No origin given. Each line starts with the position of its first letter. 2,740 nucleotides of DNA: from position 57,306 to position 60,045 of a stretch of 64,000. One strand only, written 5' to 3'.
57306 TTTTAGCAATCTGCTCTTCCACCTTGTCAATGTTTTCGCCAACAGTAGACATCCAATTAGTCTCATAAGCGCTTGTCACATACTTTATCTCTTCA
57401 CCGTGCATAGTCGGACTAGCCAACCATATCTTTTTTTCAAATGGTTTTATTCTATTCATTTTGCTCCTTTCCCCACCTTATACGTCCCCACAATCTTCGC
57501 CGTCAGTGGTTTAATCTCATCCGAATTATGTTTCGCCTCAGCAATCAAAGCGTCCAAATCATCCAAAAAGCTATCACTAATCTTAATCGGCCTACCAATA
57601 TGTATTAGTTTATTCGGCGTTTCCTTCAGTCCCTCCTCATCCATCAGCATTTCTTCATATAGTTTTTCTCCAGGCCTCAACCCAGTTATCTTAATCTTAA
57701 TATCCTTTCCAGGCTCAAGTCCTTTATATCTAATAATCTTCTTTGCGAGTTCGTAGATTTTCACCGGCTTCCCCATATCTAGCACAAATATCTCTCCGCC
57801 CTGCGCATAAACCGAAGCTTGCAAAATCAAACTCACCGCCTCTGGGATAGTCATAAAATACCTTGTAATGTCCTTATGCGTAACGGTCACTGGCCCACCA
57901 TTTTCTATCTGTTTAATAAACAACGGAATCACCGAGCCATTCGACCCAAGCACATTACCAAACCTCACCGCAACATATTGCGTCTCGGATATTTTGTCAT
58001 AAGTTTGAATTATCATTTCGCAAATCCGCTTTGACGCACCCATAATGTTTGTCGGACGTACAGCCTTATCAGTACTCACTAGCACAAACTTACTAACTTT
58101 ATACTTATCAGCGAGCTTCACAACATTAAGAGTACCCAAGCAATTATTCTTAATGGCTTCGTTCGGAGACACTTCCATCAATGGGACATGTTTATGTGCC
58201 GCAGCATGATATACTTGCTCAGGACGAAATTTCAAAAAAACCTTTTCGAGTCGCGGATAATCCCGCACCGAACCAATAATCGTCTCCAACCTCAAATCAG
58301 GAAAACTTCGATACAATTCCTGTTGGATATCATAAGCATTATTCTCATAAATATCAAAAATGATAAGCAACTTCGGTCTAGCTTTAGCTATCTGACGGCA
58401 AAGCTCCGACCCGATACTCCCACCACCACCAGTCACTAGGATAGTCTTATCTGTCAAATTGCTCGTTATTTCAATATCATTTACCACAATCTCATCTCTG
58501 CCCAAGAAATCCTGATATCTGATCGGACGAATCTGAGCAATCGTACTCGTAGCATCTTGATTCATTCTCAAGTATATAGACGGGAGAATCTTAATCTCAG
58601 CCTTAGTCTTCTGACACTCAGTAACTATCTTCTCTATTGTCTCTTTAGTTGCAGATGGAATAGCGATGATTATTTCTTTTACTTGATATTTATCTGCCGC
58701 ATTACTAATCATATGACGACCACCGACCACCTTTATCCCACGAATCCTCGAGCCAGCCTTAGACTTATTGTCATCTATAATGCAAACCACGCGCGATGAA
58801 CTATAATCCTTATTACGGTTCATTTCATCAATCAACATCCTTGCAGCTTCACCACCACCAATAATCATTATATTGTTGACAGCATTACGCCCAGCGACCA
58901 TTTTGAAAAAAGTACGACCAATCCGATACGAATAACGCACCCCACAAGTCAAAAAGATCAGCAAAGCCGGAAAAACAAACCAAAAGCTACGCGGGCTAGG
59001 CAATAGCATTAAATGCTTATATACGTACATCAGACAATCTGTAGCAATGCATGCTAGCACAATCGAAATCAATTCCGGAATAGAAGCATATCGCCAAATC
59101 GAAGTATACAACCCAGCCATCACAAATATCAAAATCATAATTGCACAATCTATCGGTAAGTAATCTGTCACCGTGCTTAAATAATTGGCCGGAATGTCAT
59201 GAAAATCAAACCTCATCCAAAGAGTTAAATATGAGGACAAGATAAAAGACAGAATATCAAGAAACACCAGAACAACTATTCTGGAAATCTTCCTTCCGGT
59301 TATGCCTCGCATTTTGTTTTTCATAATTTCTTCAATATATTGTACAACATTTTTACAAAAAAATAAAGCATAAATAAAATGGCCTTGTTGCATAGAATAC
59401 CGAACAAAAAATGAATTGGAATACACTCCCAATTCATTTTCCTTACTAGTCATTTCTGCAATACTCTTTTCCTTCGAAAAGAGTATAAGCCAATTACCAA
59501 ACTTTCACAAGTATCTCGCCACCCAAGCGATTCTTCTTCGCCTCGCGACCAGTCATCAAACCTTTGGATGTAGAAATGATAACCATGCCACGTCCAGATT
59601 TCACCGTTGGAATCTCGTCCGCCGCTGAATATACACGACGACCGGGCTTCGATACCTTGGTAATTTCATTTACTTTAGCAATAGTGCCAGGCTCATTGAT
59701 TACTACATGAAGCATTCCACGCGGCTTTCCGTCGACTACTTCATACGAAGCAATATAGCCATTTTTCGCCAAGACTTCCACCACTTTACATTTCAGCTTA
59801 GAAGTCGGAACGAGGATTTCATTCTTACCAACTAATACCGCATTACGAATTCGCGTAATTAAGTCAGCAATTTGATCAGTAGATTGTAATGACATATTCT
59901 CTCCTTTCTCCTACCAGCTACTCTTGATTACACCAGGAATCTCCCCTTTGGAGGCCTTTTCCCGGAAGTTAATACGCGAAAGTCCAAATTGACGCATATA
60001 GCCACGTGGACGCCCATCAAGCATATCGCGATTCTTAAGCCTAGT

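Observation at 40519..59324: Complete Gram-positive-type capsule/EPS locus inserted inside the spc ribosomal operon of a CPR bacterium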

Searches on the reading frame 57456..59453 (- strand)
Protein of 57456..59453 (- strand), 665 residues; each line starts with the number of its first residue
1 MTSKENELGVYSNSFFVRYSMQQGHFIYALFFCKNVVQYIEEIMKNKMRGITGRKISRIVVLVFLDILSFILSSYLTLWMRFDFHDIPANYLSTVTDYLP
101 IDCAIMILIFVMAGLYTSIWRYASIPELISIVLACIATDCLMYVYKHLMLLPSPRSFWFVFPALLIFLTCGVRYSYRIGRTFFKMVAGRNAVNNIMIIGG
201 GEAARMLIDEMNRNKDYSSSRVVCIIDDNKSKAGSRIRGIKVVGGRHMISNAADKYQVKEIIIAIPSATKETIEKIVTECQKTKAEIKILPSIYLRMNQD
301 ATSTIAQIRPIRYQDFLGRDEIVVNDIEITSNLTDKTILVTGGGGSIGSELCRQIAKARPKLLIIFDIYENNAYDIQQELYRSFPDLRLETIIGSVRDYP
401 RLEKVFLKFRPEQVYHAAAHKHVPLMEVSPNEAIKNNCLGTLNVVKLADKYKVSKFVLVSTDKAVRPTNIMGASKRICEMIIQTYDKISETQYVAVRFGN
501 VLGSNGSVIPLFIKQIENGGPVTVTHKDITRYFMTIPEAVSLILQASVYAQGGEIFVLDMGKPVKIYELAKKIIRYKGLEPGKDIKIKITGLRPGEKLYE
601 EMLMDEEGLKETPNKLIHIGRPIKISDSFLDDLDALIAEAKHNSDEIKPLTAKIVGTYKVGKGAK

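Call 5: search_protein_families(library=pfam, proteins=[window:57456-59453:-])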
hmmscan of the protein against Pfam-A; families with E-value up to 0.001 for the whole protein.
window:57456-59453:- (665 aa): 9 families
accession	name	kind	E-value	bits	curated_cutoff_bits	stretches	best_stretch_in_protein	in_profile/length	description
PF02719.21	Polysacc_synt_2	-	5.7e-121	403.6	20.2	1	338-617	1-288/293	Polysaccharide biosynthesis protein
PF01370.27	Epimerase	-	2.5e-26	93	20.9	1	338-549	1-227/240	NAD dependent epimerase/dehydratase family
PF16363.11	GDP_Man_Dehyd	-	2.1e-19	70.6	27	1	339-576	1-265/332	GDP-mannose 4,6 dehydratase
PF13727.12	CoA_binding_3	-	3.4e-12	47.1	25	1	158-291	47-175/175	CoA-binding domain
PF04321.23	RmlD_sub_bind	-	5.5e-12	45.8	27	1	337-574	2-228/287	RmlD substrate binding domain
PF01073.25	3Beta_HSD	-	4.6e-08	32.9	22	1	339-467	1-122/280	3-beta hydroxysteroid dehydrogenase/isomerase family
PF07993.18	NAD_binding_4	-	2.3e-05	24.1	20.1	0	413-466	91-141/258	Male sterility protein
PF17836.7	PglD_N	-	0.00011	23.1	23.4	1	194-265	1-65/78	PglD N-terminal domain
PF00106.31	adh_short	-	0.00086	19.3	26.6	0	336-405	1-67/195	short chain dehydrogenase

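Call 32: find_homologous_proteins(query=window:57456-59324:-)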
Query window:57456-59324:- (622 aa): 8000 proteins with E <= 0.001 among 8000 candidates; the best 120 are listed.
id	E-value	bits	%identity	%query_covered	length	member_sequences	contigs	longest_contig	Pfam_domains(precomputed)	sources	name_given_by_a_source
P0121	0.0e+0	1386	100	100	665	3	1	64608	PF13727.13,PF04321.24,PF16363.12,PF02719.22,PF01073.26,PF01370.28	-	-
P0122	0.0e+0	1099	78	100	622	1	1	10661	PF13727.13,PF04321.24,PF16363.12,PF02719.22,PF01073.26,PF01370.28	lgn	-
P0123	0.0e+0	1078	77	100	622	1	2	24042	PF13727.13,PF04321.24,PF16363.12,PF02719.22,PF01073.26,PF07993.19,PF01370.28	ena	-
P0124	0.0e+0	1068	76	100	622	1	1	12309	PF13727.13,PF04321.24,PF16363.12,PF02719.22,PF01073.26,PF00106.32,PF01370.28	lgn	-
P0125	0.0e+0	1057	75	100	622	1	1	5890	PF13727.13,PF04321.24,PF16363.12,PF02719.22,PF01073.26,PF00106.32,PF01370.28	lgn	-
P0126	0.0e+0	1055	74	100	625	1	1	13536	PF13727.13,PF04321.24,PF16363.12,PF02719.22,PF01073.26,PF00106.32,PF01370.28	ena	-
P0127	0.0e+0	1054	75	100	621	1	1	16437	PF13727.13,PF04321.24,PF16363.12,PF02719.22,PF01073.26,PF00106.32,PF01370.28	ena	-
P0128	0.0e+0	1052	75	100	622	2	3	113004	PF13727.13,PF04321.24,PF16363.12,PF02719.22,PF01073.26,PF00106.32,PF01370.28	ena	-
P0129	0.0e+0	1048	75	100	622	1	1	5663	PF13727.13,PF04321.24,PF16363.12,PF02719.22,PF01073.26,PF00106.32,PF01370.28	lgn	-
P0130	0.0e+0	1046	74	100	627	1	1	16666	PF13727.13,PF04321.24,PF16363.12,PF02719.22,PF01073.26,PF07993.19,PF00106.32,PF01370.28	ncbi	-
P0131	0.0e+0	1045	73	100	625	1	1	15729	PF13727.13,PF04321.24,PF16363.12,PF02719.22,PF01073.26,PF07993.19,PF00106.32,PF01370.28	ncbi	-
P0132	0.0e+0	1044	74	100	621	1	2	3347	PF13727.13,PF04321.24,PF16363.12,PF02719.22,PF01073.26,PF00106.32,PF01370.28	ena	-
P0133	0.0e+0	1043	74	100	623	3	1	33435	PF13727.13,PF04321.24,PF16363.12,PF02719.22,PF01073.26,PF00106.32,PF01370.28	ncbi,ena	-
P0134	0.0e+0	1042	73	100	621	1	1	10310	PF13727.13,PF04321.24,PF16363.12,PF02719.22,PF01073.26,PF07993.19,PF01370.28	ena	-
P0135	0.0e+0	1042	74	100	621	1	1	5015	PF13727.13,PF04321.24,PF16363.12,PF02719.22,PF01073.26,PF07993.19,PF00106.32,PF01370.28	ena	-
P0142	0.0e+0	1036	74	100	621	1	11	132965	PF13727.13,PF04321.24,PF16363.12,PF02719.22,PF01073.26,PF07993.19,PF00106.32,PF01370.28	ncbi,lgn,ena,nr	ncbi:polysaccharide biosynthesis protein [Candidatus Saccharibacteria bacterium]|nr:polysaccharide b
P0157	0.0e+0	1025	73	99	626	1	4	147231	PF13727.13,PF04321.24,PF16363.12,PF02719.22,PF01073.26,PF07993.19,PF22674.3,PF01370.28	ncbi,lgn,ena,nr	ncbi:polysaccharide biosynthesis protein [Candidatus Saccharibacteria bacterium]|nr:polysaccharide b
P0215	1.8e-266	904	65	100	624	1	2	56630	PF01408.29,PF13727.13,PF04321.24,PF16363.12,PF02719.22,PF01073.26,PF00106.32,PF01370.28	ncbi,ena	-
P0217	3.3e-266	903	67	98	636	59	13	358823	PF13727.13,PF04321.24,PF16363.12,PF02719.22,PF01073.26,PF00106.32,PF01370.28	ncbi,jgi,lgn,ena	jgi:FlaA1/EpsC-like NDP-sugar epimerase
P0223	2.3e-265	900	64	100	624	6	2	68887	PF02629.26,PF13727.13,PF04321.24,PF16363.12,PF02719.22,PF01073.26,PF00106.32,PF01370.28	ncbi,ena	-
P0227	7.0e-265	899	64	100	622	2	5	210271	PF13727.13,PF04321.24,PF16363.12,PF02719.22,PF01073.26,PF07993.19,PF00106.32,PF01370.28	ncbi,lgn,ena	-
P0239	3.4e-263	893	66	99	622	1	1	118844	PF02629.26,PF13727.13,PF04321.24,PF16363.12,PF02719.22,PF01073.26,PF00106.32,PF01370.28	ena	-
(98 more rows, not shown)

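Call 33: find_encoding_contigs(protein=P0142, flank=10000, max_places=1)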
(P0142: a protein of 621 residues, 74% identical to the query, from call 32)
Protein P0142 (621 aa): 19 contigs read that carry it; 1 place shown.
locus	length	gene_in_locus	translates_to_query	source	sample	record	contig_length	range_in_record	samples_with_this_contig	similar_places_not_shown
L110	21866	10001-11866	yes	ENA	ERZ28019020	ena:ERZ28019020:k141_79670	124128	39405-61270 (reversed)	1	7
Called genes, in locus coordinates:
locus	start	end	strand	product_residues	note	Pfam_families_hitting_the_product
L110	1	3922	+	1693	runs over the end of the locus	PF00092:VWA (faint), PF13519:VWA_2, PF24558:DUF7604, PF05738:Cna_B, PF17802:SpaA, PF05738:Cna_B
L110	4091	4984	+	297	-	PF00535:Glycos_transf_2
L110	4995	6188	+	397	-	PF00534:Glycos_transf_1, PF13692:Glyco_trans_1_4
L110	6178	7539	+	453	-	PF14296:O-ag_pol_Wzy (weak)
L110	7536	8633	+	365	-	PF04230:PS_pyruv_trans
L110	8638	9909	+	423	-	PF01943:Polysacc_synt (weak)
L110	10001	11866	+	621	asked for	PF13727:CoA_binding_3, PF00106:adh_short (weak), PF01073:3Beta_HSD, PF01370:Epimerase, PF02719:Polysacc_synt_2, PF04321:RmlD_sub_bind, PF07993:NAD_binding_4 (faint), PF16363:GDP_Man_Dehyd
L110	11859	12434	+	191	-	PF02397:Bac_transf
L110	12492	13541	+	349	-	PF04321:RmlD_sub_bind, PF01073:3Beta_HSD, PF01370:Epimerase, PF02719:Polysacc_synt_2, PF07993:NAD_binding_4 (faint), PF16363:GDP_Man_Dehyd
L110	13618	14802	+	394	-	PF01210:NAD_Gly3P_dh_N (faint), PF02737:3HCDH_N (faint), PF03721:UDPG_MGDP_dh_N, PF00984:UDPG_MGDP_dh, PF03720:UDPG_MGDP_dh_C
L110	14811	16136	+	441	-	PF03816:LytR_cpsA_psr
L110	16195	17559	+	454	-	PF02706:Wzz, PF01656:CbiA, PF10609:ParA, PF13614:AAA_31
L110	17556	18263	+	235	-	PF19567:CpsB_CapC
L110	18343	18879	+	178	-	PF00347:Ribosomal_L6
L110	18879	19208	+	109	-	PF00861:Ribosomal_L18p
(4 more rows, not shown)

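Call 34: find_encoding_contigs(protein=P0157, flank=10000, max_places=1)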
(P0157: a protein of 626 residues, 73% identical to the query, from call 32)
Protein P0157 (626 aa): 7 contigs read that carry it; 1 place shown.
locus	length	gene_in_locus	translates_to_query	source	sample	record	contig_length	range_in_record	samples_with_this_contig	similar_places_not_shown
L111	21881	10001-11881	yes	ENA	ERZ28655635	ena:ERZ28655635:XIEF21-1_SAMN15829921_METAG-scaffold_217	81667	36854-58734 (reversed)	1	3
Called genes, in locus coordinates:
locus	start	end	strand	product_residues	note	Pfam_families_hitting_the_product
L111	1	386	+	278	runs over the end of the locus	PF00181:Ribosomal_L2_N, PF03947:Ribosomal_L2_C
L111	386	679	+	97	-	PF00203:Ribosomal_S19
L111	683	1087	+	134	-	PF00237:Ribosomal_L22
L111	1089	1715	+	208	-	PF07650:KH_2, PF00189:Ribosomal_S3_C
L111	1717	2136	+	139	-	PF00252:Ribosomal_L16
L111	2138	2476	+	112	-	PF00366:Ribosomal_S17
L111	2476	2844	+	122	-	PF00238:Ribosomal_L14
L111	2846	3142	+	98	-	PF00467:KOW (weak)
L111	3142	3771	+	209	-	PF00281:Ribosomal_L5, PF00673:Ribosomal_L5_C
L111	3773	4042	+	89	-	PF00253:Ribosomal_S14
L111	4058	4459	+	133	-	PF00410:Ribosomal_S8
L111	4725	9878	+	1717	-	PF00092:VWA (faint), PF13519:VWA_2 (weak), PF05738:Cna_B, PF13620:CarboxypepD_reg (weak), PF17802:SpaA, PF05738:Cna_B, PF17802:SpaA (weak), PF05738:Cna_B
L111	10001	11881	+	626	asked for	PF13727:CoA_binding_3, PF22674:C2185-like_N (faint), PF01073:3Beta_HSD, PF01370:Epimerase, PF02719:Polysacc_synt_2, PF04321:RmlD_sub_bind, PF07993:NAD_binding_4 (faint), PF16363:GDP_Man_Dehyd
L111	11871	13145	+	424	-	PF01041:DegT_DnrJ_EryC1, PF01212:Beta_elim_lyase (weak)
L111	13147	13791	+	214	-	PF02397:Bac_transf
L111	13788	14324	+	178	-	PF13302:Acetyltransf_3, PF13420:Acetyltransf_4, PF00583:Acetyltransf_1, PF13508:Acetyltransf_7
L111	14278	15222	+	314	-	PF00291:PALP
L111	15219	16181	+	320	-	PF21360:PylC-like_N, PF02655:ATP-grasp_3, PF07478:Dala_Dala_lig_C (weak), PF13535:ATP-grasp_4 (faint), PF15632:ATPgrasp_Ter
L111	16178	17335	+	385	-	PF13506:Glyco_transf_21, PF00535:Glycos_transf_2, PF13641:Glyco_tranf_2_3, PF13704:Glyco_tranf_2_4 (faint)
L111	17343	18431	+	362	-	PF00534:Glycos_transf_1, PF13692:Glyco_trans_1_4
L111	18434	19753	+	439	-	PF14296:O-ag_pol_Wzy (faint)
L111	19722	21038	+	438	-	PF01554:MatE, PF01943:Polysacc_synt, PF13440:Polysacc_synt_3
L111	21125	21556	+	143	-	PF04221:RelB (weak)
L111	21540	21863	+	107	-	PF05016:ParE_toxin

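Call 35: find_encoding_contigs(protein=P0217, flank=10000, max_places=1)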
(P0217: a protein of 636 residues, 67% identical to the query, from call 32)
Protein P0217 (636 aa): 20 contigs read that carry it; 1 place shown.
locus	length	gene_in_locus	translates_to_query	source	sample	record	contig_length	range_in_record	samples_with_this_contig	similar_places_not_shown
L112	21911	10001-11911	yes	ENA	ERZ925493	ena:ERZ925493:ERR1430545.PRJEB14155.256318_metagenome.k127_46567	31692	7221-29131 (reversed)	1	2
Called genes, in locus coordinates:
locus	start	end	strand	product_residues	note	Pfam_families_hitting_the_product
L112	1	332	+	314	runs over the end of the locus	PF00535:Glycos_transf_2, PF10111:Glyco_tranf_2_2, PF13641:Glyco_tranf_2_3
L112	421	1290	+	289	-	PF01370:Epimerase, PF02719:Polysacc_synt_2 (weak), PF04321:RmlD_sub_bind, PF07993:NAD_binding_4 (weak), PF16363:GDP_Man_Dehyd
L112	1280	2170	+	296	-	PF00483:NTP_transferase, PF12804:NTP_transf_3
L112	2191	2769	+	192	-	PF00908:dTDP_sugar_isom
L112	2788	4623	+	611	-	-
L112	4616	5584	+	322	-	PF01073:3Beta_HSD, PF01370:Epimerase, PF02719:Polysacc_synt_2, PF04321:RmlD_sub_bind, PF07993:NAD_binding_4, PF16363:GDP_Man_Dehyd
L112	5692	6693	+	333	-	PF00910:RNA_helicase (faint), PF05496:RuvB_N, PF14532:Sigma54_activ_2 (weak), PF00004:AAA, PF07728:AAA_5, PF17864:AAA_lid_4, PF05491:WHD_RuvB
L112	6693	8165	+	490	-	-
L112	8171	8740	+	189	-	PF02677:QueH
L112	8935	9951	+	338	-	PF03816:LytR_cpsA_psr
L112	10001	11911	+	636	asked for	PF13727:CoA_binding_3, PF00106:adh_short (faint), PF01073:3Beta_HSD, PF01370:Epimerase, PF02719:Polysacc_synt_2, PF04321:RmlD_sub_bind, PF16363:GDP_Man_Dehyd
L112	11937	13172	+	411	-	PF01041:DegT_DnrJ_EryC1, PF01212:Beta_elim_lyase (weak)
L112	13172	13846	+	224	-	PF02397:Bac_transf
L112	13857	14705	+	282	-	-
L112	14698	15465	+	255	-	PF00535:Glycos_transf_2, PF10111:Glyco_tranf_2_2, PF13641:Glyco_tranf_2_3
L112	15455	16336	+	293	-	PF00535:Glycos_transf_2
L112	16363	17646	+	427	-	-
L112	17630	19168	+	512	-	PF03023:MurJ, PF01554:MatE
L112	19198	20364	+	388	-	PF01210:NAD_Gly3P_dh_N (weak), PF03721:UDPG_MGDP_dh_N, PF00984:UDPG_MGDP_dh, PF03720:UDPG_MGDP_dh_C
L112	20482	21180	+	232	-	PF02706:Wzz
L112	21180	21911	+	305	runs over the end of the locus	PF01656:CbiA, PF10609:ParA, PF13614:AAA_31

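Call 44: search_protein_families(library=ncbifam, proteins=[window:57456-59324:-], max_evalue=0.00001)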
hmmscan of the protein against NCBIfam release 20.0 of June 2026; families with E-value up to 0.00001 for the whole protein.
window:57456-59324:- (622 aa): 18 families
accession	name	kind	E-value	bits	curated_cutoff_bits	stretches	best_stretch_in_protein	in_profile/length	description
TIGR03589.1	PseB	equivalog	4.2e-56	190.3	407.75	1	291-566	3-268/324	UDP-N-acetylglucosamine 4,6-dehydratase (inverting)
TIGR04130.1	FnlA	equivalog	2.5e-49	168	730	1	291-566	3-271/337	UDP-N-acetylglucosamine 4,6-dehydratase/5-epimerase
TIGR03025.1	EPS_sugtrans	subfamily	4.2e-22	79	295.55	1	22-267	2-242/445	exopolysaccharide biosynthesis polyprenyl glycosylphosphotransferase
TIGR03023.1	WcaJ_sugtrans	equivalog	2.1e-20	73.5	410.75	1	22-264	2-244/453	undecaprenyl-phosphate glucose phosphotransferase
TIGR01179.1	galE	equivalog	7.2e-20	71.1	262.3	1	295-462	2-180/332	UDP-glucose 4-epimerase GalE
TIGR01181.1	dTDP_gluc_dehyt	equivalog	7.2e-14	51.6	365.1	1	295-533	2-260/321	dTDP-glucose 4,6-dehydratase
TIGR04180.1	EDH_00030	hypoth_equivalog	1.5e-13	50.5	475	1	295-564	1-284/297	NAD-dependent 4,6-dehydratase LegB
TIGR03022.1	WbaP_sugtrans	subfamily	1e-11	44.8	403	1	19-259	1-234/456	undecaprenyl-phosphate galactose phosphotransferase WbaP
TIGR02622.1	CDP_4_6_dhtase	equivalog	2.1e-11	43.6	278.45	1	292-490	4-227/352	CDP-glucose 4,6-dehydratase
TIGR01214.1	rmlD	equivalog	1e-09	38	224.05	1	294-530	1-222/285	dTDP-4-dehydrorhamnose reductase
NF007956.0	PRK10675.1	subfamily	1.1e-08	34.6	394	1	295-418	3-124/338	UDP-glucose 4-epimerase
NF007490.0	PRK10084.1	subfamily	3.3e-08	32.9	649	1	295-409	3-115/361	dTDP-glucose 4,6-dehydratase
TIGR03466.1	HpnA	hypoth_equivalog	5.2e-08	32.1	367.65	1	294-422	2-117/327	hopanoid-associated sugar epimerase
NF007582.0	PRK10217.1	equivalog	9.3e-08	31.5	698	1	293-409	2-116/355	dTDP-glucose 4,6-dehydratase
TIGR02197.1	heptose_epim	equivalog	1.2e-07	31.2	274.6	1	295-527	1-253/316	ADP-glyceromanno-heptose 6-epimerase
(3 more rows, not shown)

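Call 48: search_solved_structures(query=window:57456-59324:-, max_evalue=1e-20)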
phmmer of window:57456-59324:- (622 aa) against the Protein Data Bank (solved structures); distinct sequences matched with E-value up to 1e-20: 12.
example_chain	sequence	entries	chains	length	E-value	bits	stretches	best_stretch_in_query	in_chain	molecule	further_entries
5bju_A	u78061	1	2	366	2.9e-86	293.8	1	266-587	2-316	WlaL protein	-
5bjw_A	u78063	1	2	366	1e-85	292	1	266-587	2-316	WlaL protein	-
5bjx_A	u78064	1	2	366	1.5e-85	291.5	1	266-587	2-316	WlaL protein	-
5bjy_A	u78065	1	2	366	2e-85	291.1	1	266-587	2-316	WlaL protein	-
5bjv_A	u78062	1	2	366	9.1e-85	288.9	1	266-587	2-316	WlaL protein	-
6bwc_A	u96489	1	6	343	2.8e-53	184.9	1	291-581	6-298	Polysaccharide biosynthesis protein CapD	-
4j2o_A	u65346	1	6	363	3.7e-46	161.4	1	289-565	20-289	UDP-N-acetylglucosamine 4,6-dehydratase/5-epimerase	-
2gn4_A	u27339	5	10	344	2e-44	155.6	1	290-564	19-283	UDP-GlcNAc C6 dehydratase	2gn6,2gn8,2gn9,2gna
3vvb_A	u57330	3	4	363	2.5e-42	148.7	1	290-564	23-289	CapE | Capsular polysaccharide synthesis enzyme Cap8E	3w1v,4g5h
3vvc_A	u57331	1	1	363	9.1e-42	146.9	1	290-564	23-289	Capsular polysaccharide synthesis enzyme Cap8E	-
4tqg_A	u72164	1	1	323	3.2e-39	138.5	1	289-571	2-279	Putative dTDP-d-glucose 4 6-dehydratase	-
3pvz_A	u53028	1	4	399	4.4e-27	98.4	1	276-538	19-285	UDP-N-acetylglucosamine 4,6-dehydratase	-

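Call 54: list_cluster_members(proteins=[P0217, P0227, P0223, P0215, P0239])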
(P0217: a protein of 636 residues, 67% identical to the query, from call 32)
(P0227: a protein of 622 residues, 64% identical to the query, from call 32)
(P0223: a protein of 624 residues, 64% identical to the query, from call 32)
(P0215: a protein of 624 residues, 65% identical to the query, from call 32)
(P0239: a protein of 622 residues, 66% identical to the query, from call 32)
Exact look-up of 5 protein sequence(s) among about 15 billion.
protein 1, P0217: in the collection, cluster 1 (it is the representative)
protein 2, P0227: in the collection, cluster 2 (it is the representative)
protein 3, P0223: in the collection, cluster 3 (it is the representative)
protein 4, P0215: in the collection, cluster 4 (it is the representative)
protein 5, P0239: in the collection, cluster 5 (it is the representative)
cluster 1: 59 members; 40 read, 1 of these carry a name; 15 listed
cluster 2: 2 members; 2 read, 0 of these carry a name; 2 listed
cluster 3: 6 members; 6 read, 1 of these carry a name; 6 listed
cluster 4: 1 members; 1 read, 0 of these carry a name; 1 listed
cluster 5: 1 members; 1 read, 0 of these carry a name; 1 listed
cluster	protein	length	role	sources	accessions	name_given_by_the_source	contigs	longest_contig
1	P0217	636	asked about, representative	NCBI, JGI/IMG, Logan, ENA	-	FlaA1/EpsC-like NDP-sugar epimerase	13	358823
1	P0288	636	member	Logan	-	-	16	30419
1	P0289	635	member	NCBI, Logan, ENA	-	-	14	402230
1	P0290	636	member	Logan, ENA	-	-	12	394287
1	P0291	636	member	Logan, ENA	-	-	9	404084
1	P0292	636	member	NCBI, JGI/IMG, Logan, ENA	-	-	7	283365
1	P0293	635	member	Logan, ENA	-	-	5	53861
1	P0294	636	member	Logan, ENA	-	-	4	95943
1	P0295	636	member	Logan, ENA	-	-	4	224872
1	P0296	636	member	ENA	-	-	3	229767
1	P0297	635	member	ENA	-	-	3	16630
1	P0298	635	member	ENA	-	-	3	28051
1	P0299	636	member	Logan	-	-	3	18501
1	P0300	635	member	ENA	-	-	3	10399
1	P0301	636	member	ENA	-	-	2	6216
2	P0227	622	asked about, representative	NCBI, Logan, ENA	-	-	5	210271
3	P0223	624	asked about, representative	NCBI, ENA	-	-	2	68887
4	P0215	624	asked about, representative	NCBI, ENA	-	-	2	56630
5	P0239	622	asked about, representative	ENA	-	-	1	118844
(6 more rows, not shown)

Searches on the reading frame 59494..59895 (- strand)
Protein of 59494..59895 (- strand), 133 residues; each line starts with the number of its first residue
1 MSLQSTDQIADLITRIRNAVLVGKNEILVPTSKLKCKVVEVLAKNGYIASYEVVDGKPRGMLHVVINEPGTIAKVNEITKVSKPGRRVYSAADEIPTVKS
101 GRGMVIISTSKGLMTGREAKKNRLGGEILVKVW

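Call 5: search_protein_families(library=pfam, proteins=[window:59494-59895:-])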
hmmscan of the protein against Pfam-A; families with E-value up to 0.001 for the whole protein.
window:59494-59895:- (133 aa): 1 family
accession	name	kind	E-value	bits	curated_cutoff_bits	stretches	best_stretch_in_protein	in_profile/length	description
PF00410.24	Ribosomal_S8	-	8e-39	132.9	24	1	7-133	1-126/126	Ribosomal protein S8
